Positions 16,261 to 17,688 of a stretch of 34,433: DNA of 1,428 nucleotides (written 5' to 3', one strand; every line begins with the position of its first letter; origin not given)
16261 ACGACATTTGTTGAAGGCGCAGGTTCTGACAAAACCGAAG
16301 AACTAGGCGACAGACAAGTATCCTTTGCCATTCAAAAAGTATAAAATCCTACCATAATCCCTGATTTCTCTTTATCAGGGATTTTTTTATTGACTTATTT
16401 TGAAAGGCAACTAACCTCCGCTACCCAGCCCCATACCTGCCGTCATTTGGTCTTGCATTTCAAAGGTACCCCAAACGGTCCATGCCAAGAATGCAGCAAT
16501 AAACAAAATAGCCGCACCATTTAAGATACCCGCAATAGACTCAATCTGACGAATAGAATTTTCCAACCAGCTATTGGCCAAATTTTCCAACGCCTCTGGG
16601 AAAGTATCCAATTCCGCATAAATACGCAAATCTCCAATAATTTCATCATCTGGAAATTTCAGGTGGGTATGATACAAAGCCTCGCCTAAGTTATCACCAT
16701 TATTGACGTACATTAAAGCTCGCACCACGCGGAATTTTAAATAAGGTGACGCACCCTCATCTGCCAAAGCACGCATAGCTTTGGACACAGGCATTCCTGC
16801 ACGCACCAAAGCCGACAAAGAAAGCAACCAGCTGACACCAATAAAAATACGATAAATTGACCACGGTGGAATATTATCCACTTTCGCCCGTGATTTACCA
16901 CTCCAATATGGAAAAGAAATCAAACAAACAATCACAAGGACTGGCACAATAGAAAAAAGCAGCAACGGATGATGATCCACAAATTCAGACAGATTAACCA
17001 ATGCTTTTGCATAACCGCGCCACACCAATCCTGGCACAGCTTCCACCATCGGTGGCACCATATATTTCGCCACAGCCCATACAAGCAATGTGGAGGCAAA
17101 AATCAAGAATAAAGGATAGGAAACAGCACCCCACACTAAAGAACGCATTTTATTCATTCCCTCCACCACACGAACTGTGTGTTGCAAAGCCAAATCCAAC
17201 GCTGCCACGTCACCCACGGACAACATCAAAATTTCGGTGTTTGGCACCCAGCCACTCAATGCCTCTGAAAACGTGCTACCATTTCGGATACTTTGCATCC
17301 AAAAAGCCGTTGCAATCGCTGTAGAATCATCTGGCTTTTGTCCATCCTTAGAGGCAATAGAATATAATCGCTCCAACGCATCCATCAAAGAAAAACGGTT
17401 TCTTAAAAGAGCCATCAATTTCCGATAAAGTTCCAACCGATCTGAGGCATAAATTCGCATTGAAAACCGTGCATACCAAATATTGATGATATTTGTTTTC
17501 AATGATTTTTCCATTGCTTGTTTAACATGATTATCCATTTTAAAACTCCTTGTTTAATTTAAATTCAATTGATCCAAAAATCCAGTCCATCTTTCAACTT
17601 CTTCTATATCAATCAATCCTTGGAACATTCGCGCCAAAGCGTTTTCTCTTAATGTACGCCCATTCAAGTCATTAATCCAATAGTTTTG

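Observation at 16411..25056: Seven-gene type IVb pilus-like machine (R64 pilL-pilR colinear) with no pilin, prepilin peptidase or retraction ATPase in cis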

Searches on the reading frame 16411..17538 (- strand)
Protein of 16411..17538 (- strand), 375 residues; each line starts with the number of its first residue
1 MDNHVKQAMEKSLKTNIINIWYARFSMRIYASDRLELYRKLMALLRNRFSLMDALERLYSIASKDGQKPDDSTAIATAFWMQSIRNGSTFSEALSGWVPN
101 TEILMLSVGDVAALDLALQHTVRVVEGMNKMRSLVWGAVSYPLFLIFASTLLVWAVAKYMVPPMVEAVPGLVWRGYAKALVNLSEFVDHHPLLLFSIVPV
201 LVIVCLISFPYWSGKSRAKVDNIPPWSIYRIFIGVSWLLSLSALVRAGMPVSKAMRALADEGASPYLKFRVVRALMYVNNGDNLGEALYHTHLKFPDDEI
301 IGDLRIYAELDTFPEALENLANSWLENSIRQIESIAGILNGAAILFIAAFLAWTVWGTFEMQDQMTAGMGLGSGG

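Call 4: search_protein_families(library=pfam, proteins=[window:16411-17538:-], max_evalue=0.1)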
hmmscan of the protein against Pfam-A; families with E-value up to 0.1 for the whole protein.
window:16411-17538:- (375 aa): 1 family
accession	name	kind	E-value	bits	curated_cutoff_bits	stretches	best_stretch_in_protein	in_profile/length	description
PF00482.28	T2SSF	-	5.6e-22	78.5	25.2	2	237-354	1-118/125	Type II secretion system (T2SS), protein F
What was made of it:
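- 16411..17538 (-): g7: PilR-type inner-membrane platform (GspF/PilC family). PF00482 at 78.5 bits (call 4).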

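Call 5: search_protein_families(library=ncbifam, proteins=[window:16411-17538:-], max_evalue=0.1)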
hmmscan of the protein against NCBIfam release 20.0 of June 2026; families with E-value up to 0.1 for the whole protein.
window:16411-17538:- (375 aa): 5 families
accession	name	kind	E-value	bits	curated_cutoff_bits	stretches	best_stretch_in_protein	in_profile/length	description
NF041012.2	T4P_ComGB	equivalog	7.4e-14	51.8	240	1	34-291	3-258/332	competence type IV pilus assembly protein ComGB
TIGR02120.1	GspF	equivalog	2.9e-11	43.3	424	1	23-351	54-383/401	type II secretion system inner membrane protein GspF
NF007861.0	PRK10573.1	equivalog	1.1e-09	37.8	401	1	31-349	58-378/401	protein transport protein HofC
NF052606.1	T4PiliAsmPilCMyx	equivalog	5.3e-05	22.2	700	1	82-220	124-266/419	type IV pilus assembly protein PilC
NF052607.1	T4PiliAsmPilCThrm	equivalog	0.00013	21.2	700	1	83-223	111-255/406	type IV pilus assembly protein PilC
